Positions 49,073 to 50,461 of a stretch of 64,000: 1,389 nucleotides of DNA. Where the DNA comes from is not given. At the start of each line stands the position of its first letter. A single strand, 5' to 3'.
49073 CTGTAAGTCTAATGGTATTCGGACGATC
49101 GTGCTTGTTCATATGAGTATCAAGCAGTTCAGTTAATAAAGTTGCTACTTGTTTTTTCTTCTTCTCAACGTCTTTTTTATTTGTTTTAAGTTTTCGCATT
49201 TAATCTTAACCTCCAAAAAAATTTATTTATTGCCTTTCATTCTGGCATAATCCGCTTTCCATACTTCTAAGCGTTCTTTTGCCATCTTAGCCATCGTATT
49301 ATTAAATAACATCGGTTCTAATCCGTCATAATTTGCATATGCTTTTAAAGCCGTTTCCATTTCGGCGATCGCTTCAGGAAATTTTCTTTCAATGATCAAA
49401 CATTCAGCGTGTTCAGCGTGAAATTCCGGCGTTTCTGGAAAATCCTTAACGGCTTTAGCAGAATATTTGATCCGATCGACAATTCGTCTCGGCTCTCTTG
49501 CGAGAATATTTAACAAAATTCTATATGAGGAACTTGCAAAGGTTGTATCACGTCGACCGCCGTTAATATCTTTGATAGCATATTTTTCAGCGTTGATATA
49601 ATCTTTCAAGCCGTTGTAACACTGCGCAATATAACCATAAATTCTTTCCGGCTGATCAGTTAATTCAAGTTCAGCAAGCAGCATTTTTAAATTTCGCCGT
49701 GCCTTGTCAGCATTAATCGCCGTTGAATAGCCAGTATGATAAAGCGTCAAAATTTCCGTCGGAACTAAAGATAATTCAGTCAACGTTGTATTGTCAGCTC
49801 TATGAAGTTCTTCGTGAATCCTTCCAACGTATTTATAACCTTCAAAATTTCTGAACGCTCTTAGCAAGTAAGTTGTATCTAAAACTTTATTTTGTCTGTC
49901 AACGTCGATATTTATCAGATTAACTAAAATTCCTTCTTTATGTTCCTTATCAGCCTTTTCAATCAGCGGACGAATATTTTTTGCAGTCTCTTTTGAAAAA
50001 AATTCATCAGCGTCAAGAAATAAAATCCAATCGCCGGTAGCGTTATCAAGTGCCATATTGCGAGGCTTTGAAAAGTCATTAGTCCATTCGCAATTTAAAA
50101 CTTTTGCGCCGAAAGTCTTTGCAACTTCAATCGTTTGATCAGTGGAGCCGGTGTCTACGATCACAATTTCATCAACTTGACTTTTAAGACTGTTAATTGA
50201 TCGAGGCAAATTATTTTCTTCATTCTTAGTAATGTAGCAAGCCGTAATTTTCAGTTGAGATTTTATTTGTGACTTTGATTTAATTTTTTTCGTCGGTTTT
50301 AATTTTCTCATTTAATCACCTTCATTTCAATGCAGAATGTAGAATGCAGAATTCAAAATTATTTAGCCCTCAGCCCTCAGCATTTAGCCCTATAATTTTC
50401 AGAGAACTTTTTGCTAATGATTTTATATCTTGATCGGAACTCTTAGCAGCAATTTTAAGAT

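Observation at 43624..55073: Eleven-kb operon of five tandem GT2-TPR paralogs, a double-GT41 giant, metF and a FliB-like methylase: putative flagellin modification island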

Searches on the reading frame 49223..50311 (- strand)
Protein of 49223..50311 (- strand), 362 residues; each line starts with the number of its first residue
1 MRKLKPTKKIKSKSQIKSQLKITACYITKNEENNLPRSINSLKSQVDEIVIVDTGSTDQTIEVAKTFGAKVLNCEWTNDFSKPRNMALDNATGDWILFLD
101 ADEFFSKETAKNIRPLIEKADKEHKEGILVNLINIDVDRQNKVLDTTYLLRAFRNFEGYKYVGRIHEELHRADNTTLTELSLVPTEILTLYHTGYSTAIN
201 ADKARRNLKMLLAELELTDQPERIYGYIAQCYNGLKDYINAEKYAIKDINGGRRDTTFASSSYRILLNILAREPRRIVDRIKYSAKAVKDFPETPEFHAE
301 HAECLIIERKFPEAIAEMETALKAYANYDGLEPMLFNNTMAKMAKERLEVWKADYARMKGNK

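Call 3: search_protein_families(library=pfam, proteins=[window:49223-50311:-], max_evalue=0.01)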
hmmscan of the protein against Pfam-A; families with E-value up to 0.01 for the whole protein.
window:49223-50311:- (362 aa): 4 families
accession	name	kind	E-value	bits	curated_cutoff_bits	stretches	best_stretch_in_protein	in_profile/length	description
PF00535.33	Glycos_transf_2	-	7e-26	91.6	23.3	1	27-155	5-138/168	Glycosyl transferase family 2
PF13704.12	Glyco_tranf_2_4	-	3.2e-08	34.4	27.5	1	29-114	1-95/98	Glycosyl transferase family 2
PF10111.15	Glyco_tranf_2_2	-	1.3e-06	28.6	27.3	1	46-118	29-107/276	Glycosyltransferase like family 2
PF13896.12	Glyco_transf_49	-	0.0087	15.8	27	0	84-170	122-211/329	Glycosyl-transferase for dystroglycan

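Call 5: search_protein_families(library=ncbifam, proteins=[window:49223-50311:-], max_evalue=0.01)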
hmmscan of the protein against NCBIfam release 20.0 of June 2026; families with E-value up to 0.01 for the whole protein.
window:49223-50311:- (362 aa): 16 families
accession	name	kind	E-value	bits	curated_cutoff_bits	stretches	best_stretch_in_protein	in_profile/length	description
TIGR04195.1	S_glycosyl_SunS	equivalog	5e-24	84.9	350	1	21-256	58-288/421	SunS family peptide S-glycosyltransferase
TIGR04283.1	glyco_like_mftF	equivalog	4.9e-14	52.5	182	1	29-122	8-102/221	TIGR04283 family arsenosugar biosynthesis glycosyltransferase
NF010496.0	PRK13915.1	equivalog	4e-10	39.3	262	1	9-103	20-127/307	glucosyl-3-phosphoglycerate synthase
NF007482.0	PRK10073.1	equivalog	6.9e-09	35.1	423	1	29-109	15-102/334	glycosyltransferase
TIGR04182.1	glyco_TIGR04182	equivalog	8.3e-07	28.7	325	1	27-118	7-99/293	S-layer glycoprotein N-glycosyltransferase AglJ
NF047683.1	TeichurnBiosyTuaG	equivalog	7.5e-06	25.8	400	1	27-110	13-104/252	teichuronic acid biosynthesis protein TuaG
NF038302.1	EPS_HpsE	equivalog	1.1e-05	24.6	300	1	22-107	3-101/307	hormogonium polysaccharide biosynthesis glycosyltransferase HpsE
NF050050.1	ProtGlycPglI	equivalog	3.3e-05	23.4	500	1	30-126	12-114/306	GalNAc(5)-diNAcBac-PP-undecaprenol beta-1,3-glucosyltransferase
NF041875.1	EPS_EpsD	equivalog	0.00019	20.9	370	1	28-105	7-92/325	exopolysaccharide biosynthesis glycosyltransferase EpsD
NF041391.1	DPhHxTase_Halo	equivalog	0.00046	19.2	375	1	38-116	16-92/213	dolichyl-phosphate hexose transferase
TIGR00990.1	3a0801s09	subfamily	0.00046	19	757.25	1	215-331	392-503/615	mitochondrial import receptor subunit TOM70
NF047588.1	GlcsyltransPgfSStrep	equivalog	0.00051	19.4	500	1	31-154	19-138/308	glycosyltransferase PgfS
TIGR03965.1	mycofact_glyco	equivalog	0.0009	18.2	280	1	28-102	82-164/467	mycofactocin biosynthesis glycosyltransferase MftF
TIGR03111.1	glyc2_xrt_Gpos1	hypoth_equivalog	0.0012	17.7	363.95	1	8-126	37-162/439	TIGR03111 family XrtG-associated glycosyltransferase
NF058614.1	PPMAGASynPpgS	equivalog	0.0038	16.7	370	0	30-73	10-53/226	polyprenyl-phospho-N-acetylgalactosaminyl synthase PpgS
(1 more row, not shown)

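Call 30: search_solved_structures(query=window:49223-50311:-, max_evalue=0.001, show_alignments=1)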
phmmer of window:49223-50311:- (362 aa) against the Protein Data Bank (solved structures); distinct sequences matched with E-value up to 0.001: 9.
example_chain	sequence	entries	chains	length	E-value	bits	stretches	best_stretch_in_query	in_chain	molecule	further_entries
22ao_A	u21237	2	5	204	3.5e-31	111.8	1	22-215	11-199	GmaR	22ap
7msp_A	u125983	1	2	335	2.5e-19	72.9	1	21-251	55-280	SPbeta prophage-derived glycosyltransferase SunS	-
7msn_A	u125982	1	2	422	1.7e-18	70.1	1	21-253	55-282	SPbeta prophage-derived glycosyltransferase SunS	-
7msk_A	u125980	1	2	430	7.8e-17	64.7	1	21-258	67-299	Glyco_trans_2-like domain-containing protein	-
5tze_C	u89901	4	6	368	6.8e-11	45.1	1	25-132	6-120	Glycosyl transferase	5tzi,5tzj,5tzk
5tz8_A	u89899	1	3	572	1.5e-10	44.1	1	26-132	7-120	Glycosyl transferase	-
6p61_A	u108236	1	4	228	0.00014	24.4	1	27-109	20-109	Glycosyltransferase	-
8bz8_A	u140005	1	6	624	0.00014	24.4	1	14-112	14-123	Glycosyltransferase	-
8bz4_A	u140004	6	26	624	0.00014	24.4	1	14-112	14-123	Glycosyltransferase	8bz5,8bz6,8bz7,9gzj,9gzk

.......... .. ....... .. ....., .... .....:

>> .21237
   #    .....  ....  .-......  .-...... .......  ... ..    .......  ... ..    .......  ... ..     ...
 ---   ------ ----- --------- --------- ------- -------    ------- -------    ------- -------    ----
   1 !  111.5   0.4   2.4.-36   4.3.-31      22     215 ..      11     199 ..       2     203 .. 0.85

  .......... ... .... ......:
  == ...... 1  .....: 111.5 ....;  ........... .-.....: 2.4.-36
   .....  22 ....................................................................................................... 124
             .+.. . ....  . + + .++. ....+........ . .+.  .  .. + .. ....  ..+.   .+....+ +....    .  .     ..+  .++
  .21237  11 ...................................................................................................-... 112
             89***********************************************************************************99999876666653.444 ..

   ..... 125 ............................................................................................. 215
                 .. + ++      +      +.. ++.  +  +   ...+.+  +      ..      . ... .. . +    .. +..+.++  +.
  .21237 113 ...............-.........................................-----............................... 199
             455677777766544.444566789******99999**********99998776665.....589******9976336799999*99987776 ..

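Call 53: find_homologous_proteins(query=window:49223-50311:-, max_evalue=1e-10)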
Query window:49223-50311:- (362 aa): 1109 proteins with E <= 1e-10 among 4131 candidates; the best 120 are listed.
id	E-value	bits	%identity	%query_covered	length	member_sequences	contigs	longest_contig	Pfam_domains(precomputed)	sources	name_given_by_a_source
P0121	3.4e-238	807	100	100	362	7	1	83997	PF10111.15,PF00535.33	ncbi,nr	ncbi:MAG: glycosyltransferase [Selenomonadaceae bacterium]|nr:glycosyltransferase [Selenomonadaceae 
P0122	9.9e-176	602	70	97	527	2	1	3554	PF13371.13,PF11846.15,PF13432.13,PF13428.13,PF00535.33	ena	-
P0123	2.0e-155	535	68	93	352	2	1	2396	PF10111.15,PF00535.33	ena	-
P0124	2.2e-154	532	66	97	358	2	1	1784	PF10111.15,PF00535.33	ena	-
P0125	1.6e-153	529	42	93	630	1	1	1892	PF14559.13,PF10111.15,PF13432.13,PF13428.13,PF00535.33,PF07719.24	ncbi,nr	ncbi:MAG: glycosyltransferase, partial [Selenomonadaceae bacterium]|nr:glycosyltransferase [Selenomo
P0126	1.6e-153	529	67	97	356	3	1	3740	PF00535.33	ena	-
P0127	2.5e-151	522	64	98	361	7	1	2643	PF10111.15,PF00535.33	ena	-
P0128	3.7e-151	521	64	97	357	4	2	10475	PF00535.33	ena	-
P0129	7.5e-151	520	66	97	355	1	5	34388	PF00535.33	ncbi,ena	-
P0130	6.6e-150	517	66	91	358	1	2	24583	PF00535.33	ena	-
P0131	1.5e-149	516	65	97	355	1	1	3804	PF10111.15,PF00535.33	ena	-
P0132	2.3e-149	515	66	97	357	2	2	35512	PF11846.15,PF00535.33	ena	-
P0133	6.7e-148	510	65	93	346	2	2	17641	PF14559.13,PF00535.33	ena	-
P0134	9.9e-145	500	63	93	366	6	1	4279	PF10111.15,PF00535.33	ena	-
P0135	7.5e-139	481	65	88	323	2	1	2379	PF00535.33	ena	-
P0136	1.4e-121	424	57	92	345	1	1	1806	PF10111.15,PF00535.33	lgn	-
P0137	7.0e-120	418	53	97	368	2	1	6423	PF10111.15,PF00535.33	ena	-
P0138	8.8e-120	418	54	94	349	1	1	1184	PF00535.33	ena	-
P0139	5.3e-119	415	53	96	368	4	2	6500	PF10111.15,PF00535.33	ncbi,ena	-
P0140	1.0e-118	414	53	97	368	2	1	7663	PF14559.13,PF10111.15,PF00535.33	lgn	-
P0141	1.2e-118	414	55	92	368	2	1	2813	PF10111.15,PF00535.33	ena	-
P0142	3.6e-118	413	55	92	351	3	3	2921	PF10111.15,PF00535.33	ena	-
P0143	7.1e-118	412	54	93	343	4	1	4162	PF10111.15,PF00535.33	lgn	-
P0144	8.7e-118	411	52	96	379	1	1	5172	PF10111.15,PF00535.33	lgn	-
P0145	5.9e-117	409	53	96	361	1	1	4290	PF10111.15,PF00535.33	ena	-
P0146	1.8e-116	407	53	97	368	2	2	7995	PF10111.15,PF00535.33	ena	-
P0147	5.5e-116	406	55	92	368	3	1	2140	PF10111.15,PF00535.33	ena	-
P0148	6.6e-116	405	55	91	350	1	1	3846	PF14559.13,PF00535.33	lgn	-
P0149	9.8e-116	405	53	96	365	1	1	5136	PF10111.15,PF00535.33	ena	-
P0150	1.1e-115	405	54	94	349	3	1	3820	PF14559.13,PF00535.33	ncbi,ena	-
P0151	1.8e-115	404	54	91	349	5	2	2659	PF10111.15,PF00535.33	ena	-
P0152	1.9e-115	404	54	96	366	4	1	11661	PF14559.13,PF10111.15,PF00535.33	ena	-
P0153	5.1e-115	402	53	97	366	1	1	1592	PF14559.13,PF10111.15,PF00535.33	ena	-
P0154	5.6e-115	402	54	94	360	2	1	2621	PF10111.15,PF00535.33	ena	-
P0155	7.4e-115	402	53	96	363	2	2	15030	PF10111.15,PF00535.33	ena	-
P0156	2.5e-114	400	54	92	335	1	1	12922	PF14559.13,PF10111.15,PF00535.33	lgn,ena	-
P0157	2.9e-114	400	53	93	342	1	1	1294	PF10111.15,PF00535.33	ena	-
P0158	3.4e-114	400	54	93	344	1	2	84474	PF14559.13,PF10111.15,PF00535.33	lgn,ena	-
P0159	4.2e-114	399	54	92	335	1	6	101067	PF10111.15,PF00535.33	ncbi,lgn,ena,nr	ncbi:MAG: glycosyltransferase family 2 protein [Selenomonadaceae bacterium]|nr:glycosyltransferase f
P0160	9.3e-114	398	53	91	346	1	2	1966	PF10111.15,PF00535.33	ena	-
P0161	3.0e-113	397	52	96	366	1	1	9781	PF14559.13,PF10111.15,PF13424.13,PF13432.13,PF13428.13,PF00535.33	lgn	-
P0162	1.5e-112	394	53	92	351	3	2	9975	PF00535.33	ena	-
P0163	1.8e-112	394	53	94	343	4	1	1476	PF10111.15,PF00535.33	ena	-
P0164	2.6e-112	393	53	91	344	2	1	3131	PF10111.15,PF00535.33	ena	-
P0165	2.6e-112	393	54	93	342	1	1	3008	PF10111.15,PF00535.33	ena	-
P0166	3.4e-112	393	55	92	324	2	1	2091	PF00535.33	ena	-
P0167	6.9e-112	392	52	98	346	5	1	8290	PF10111.15,PF00535.33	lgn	-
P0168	1.0e-111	391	53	93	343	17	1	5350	PF10111.15,PF00535.33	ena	-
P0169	2.4e-111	390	53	93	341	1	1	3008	PF10111.15,PF00535.33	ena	-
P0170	6.9e-111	389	52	95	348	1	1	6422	PF00535.33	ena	-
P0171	1.5e-110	388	54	91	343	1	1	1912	PF10111.15,PF00535.33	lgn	-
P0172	1.8e-110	387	54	93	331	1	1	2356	PF14559.13,PF10111.15,PF00535.33,PF07719.24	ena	-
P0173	2.2e-110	387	52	93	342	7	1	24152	PF10111.15,PF00535.33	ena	-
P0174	4.7e-110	386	52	96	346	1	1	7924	PF10111.15,PF00535.33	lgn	-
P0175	5.9e-110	386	53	93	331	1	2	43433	PF14559.13,PF10111.15,PF00535.33,PF07719.24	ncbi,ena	-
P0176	7.1e-110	385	52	91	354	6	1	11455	PF10111.15,PF00535.33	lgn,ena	-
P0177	7.9e-110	385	51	92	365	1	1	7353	PF00535.33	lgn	-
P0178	1.1e-109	385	53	93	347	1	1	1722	PF10111.15,PF00535.33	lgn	-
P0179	1.3e-109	385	58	83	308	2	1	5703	PF00535.33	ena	-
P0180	1.8e-109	384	52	92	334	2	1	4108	PF10111.15,PF00535.33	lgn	-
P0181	2.0e-109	384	52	92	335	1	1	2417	PF10111.15,PF00535.33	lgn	-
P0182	2.2e-109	384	53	92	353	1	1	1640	PF10111.15,PF00535.33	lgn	-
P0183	2.4e-109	384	54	91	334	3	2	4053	PF10111.15,PF00535.33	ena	-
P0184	3.2e-109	383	52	92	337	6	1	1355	PF10111.15,PF00535.33,PF07719.24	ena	-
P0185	3.5e-109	383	52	94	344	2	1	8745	PF10111.15,PF00535.33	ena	-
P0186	6.1e-109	382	52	93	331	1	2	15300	PF14559.13,PF10111.15,PF00535.33,PF07719.24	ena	-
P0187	7.1e-109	382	53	92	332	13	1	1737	PF14559.13,PF10111.15,PF00535.33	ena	-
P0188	1.5e-108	381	52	91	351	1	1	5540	PF10111.15,PF00535.33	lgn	-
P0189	2.6e-108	380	52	92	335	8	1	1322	PF00535.33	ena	-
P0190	3.1e-108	380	53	92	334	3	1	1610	PF10111.15,PF00535.33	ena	-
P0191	3.8e-108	380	51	92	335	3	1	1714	PF10111.15,PF00535.33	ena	-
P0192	4.6e-108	379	52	93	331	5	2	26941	PF14559.13,PF00535.33,PF07719.24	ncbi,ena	-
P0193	7.8e-108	379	52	91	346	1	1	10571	PF10111.15,PF00535.33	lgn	-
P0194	2.6e-107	377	52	92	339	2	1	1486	PF10111.15,PF00535.33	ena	-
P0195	6.1e-107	376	52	92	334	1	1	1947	PF10111.15,PF00535.33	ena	-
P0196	6.9e-107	376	53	92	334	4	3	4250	PF14559.13,PF10111.15,PF00535.33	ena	-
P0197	1.4e-106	375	53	93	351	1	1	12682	PF10111.15,PF00535.33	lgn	-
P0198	3.5e-106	373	52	92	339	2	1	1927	PF10111.15,PF00535.33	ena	-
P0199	3.7e-106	373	52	93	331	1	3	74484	PF14559.13,PF00535.33,PF07719.24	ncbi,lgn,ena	-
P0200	1.1e-105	372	51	96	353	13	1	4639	PF00535.33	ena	-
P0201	1.3e-105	371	52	92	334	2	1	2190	PF10111.15,PF00535.33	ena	-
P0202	6.5e-105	369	52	93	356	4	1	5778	PF10111.15,PF00535.33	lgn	-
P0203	1.1e-103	365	53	91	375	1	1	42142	PF10111.15,PF00535.33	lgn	-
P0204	4.6e-103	363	51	92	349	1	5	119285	PF00535.33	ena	-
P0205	1.9e-102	361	52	92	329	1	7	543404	PF00535.33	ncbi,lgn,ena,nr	ncbi:MAG: glycosyltransferase family 2 protein [Selenomonadaceae bacterium]|nr:glycosyltransferase f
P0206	1.4e-101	358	51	91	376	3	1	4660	PF10111.15,PF00535.33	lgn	-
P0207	2.0e-101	358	50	92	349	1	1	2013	PF10111.15,PF00535.33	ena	-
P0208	3.6e-101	357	50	94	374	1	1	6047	PF10111.15,PF00535.33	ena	-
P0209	4.3e-101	357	51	92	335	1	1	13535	PF10111.15,PF00535.33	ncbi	-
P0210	5.4e-101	356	52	88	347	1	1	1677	PF14559.13,PF00535.33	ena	-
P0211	1.3e-100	355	51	92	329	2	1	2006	PF10111.15,PF00535.33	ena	-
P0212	3.5e-100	354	52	91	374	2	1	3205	PF10111.15,PF00535.33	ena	-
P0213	4.2e-99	350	50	96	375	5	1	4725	PF14559.13,PF10111.15,PF00535.33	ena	-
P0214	1.5e-98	348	50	97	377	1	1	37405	PF10111.15,PF00535.33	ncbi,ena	-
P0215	1.6e-98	348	50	97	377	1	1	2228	PF10111.15,PF00535.33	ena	-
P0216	1.7e-98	348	51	92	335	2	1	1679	PF10111.15,PF00535.33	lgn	-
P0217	3.2e-98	347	51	94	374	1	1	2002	PF14559.13,PF10111.15,PF00535.33,PF07719.24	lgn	-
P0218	8.8e-98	346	50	93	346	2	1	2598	PF10111.15,PF00535.33,PF07719.24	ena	-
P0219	1.0e-97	345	50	91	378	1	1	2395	PF10111.15,PF00535.33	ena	-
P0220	1.1e-97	345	49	92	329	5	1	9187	PF00535.33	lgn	-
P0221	1.2e-97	345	50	92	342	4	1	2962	PF10111.15,PF00535.33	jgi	-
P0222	1.9e-97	345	40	92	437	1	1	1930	PF10111.15,PF00535.33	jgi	-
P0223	3.0e-97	344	51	94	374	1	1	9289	PF10111.15,PF00535.33,PF07719.24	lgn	-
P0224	3.5e-97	344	50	92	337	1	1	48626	PF10111.15,PF00535.33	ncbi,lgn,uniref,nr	ncbi:glycosyltransferase family 2 protein [Selenomonas ruminantium]|uniref:Glycosyl transferase fami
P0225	3.1e-96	341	50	93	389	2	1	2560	PF10111.15,PF00535.33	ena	-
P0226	1.4e-95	338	49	92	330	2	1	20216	PF00535.33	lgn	-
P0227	1.3e-94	335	49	92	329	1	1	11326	PF00535.33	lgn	-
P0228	3.4e-94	334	50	94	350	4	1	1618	PF14559.13,PF10111.15,PF00535.33,PF07719.24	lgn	-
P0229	1.4e-93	332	49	97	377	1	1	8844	PF10111.15,PF00535.33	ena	-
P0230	3.0e-93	331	46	92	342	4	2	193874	PF10111.15,PF00515.35,PF13181.13,PF00535.33,PF07719.24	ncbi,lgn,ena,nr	ncbi:MAG: glycosyltransferase family 2 protein [Selenomonadaceae bacterium]|nr:glycosyltransferase f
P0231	8.6e-92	326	46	92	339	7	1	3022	PF10111.15,PF00535.33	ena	-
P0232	1.2e-90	322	48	88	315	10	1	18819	PF00535.33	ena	-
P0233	4.6e-90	320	45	92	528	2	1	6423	PF13424.13,PF00535.33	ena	-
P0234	3.5e-89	317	45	94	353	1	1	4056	PF10111.15,PF00535.33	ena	-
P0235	3.7e-89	317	52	84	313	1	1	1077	PF10111.15,PF00535.33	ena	-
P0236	4.9e-89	317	47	92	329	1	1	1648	PF13424.13,PF00535.33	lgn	-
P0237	5.3e-88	314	46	92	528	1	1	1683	PF14559.13,PF13424.13,PF00535.33,PF07719.24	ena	-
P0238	2.1e-87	312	44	91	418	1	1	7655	PF10111.15,PF00535.33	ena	-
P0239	9.0e-85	303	46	92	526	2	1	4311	PF00535.33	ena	-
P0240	2.8e-84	301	45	92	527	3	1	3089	PF10111.15,PF13424.13,PF00535.33,PF07719.24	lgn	-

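Call 61: predict_structure(alignment_id=A3)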
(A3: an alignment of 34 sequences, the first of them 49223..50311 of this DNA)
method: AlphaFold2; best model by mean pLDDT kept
length: 362 residues; sequences in the alignment: 34
mean_pLDDT: 92.4   pTM: 0.84
mean pLDDT of the five models: 92.4, 91.6, 91.4, 91.3, 91.0
residues with pLDDT >= 90: 292; 70-90: 53; 50-70: 15; < 50: 2
segments of 3 or more residues with pLDDT < 50: none
pLDDT, mean of each block of 10 residues (from residue 1): 60 62 97 97 98 97 98 94 97 98 96 98 96 90 89 96 89 92 93 81 92 94 94 96 98 87 97 97 98 96 97 98 91 85 98 95 67
secondary structure, 60 per line:
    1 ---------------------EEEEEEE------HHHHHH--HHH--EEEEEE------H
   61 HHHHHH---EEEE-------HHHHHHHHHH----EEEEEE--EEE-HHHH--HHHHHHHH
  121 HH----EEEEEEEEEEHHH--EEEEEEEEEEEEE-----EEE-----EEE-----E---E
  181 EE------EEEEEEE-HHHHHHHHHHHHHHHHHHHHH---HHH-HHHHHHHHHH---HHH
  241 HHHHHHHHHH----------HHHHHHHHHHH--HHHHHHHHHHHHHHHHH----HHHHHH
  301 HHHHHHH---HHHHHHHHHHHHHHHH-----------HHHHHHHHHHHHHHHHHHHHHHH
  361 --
elements in order: E22-28 H35-40 E48-53 H60-66 E70-73 H81-90 E95-100 E103-105 H107-110 H113-122 E127-136 E142-154 E160-162 E168-170 E180-182 E189-195 H197-217 H225-234 H238-250 H261-271 H274-290 H295-307 H311-326 H338-360

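Call 64: fold_search(model_id=the predicted structure, library=pdb)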
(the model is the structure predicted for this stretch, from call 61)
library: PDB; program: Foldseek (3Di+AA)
matches with E <= 10: 1771; with E <= 0.001: 379
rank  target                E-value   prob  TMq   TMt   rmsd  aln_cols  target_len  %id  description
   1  7msn_A                1.1e-20  1.00  0.67  0.59  12.0       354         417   22  SunS glycosin S-glycosyltransferase (released 2022-04-13)
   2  7msp_B                1.1e-20  1.00  0.65  0.71   3.2       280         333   26  SunS glycosin S-glycosyltransferase (released 2022-04-13)
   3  7msk_A                2.8e-20  1.00  0.70  0.60   9.6       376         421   20  ThuS glycosin S-glycosyltransferase (released 2022-04-13)
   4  7msp_A                3.5e-20  1.00  0.65  0.70   3.3       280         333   26  SunS glycosin S-glycosyltransferase (released 2022-04-13)
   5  7msn_B                1.4e-19  1.00  0.67  0.59  12.8       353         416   22  SunS glycosin S-glycosyltransferase (released 2022-04-13)
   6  7msk_B                2.6e-19  1.00  0.70  0.60   9.4       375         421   20  ThuS glycosin S-glycosyltransferase (released 2022-04-13)
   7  5tzi                  3.7e-11  1.00  0.38  0.41  13.0       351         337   17  Crystal structure of S. aureus TarS 1-349 (released 2017-01-04)
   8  5tze_C                4.6e-11  1.00  0.39  0.40  12.1       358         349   16  Crystal structure of S. aureus TarS in complex with UDP-GlcNAc (released 2017-01-04)
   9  5tz8_A                2.4e-10  1.00  0.40  0.27  12.4       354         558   16  Crystal structure of S. aureus TarS (released 2017-01-04)
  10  5tzk                  2.5e-10  1.00  0.39  0.41  12.2       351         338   16  Crystal structure of S. aureus TarS 1-349 in complex with UDP (released 2017-01-04)
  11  6h4m_Q                6.9e-10  1.00  0.37  0.42   9.7       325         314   15  TarP-UDP-GlcNAc-3RboP (released 2018-09-26)
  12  6h4f_P                9.6e-10  1.00  0.36  0.42   9.7       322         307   17  TarP-3RboP (released 2018-09-26)
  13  6hnq_B                9.6e-10  1.00  0.37  0.42   9.8       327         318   16  TarP-6RboP-(CH2)6NH2 (released 2018-10-24)
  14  9jn3_A                1.3e-09  1.00  0.42  0.51   8.5       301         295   13  Crystal structure of AvpGT in complex with Ara-A (released 2025-01-29)
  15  5hea_A                1.5e-09  1.00  0.41  0.52   9.0       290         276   15  CgT structure in hexamer (released 2016-08-31)
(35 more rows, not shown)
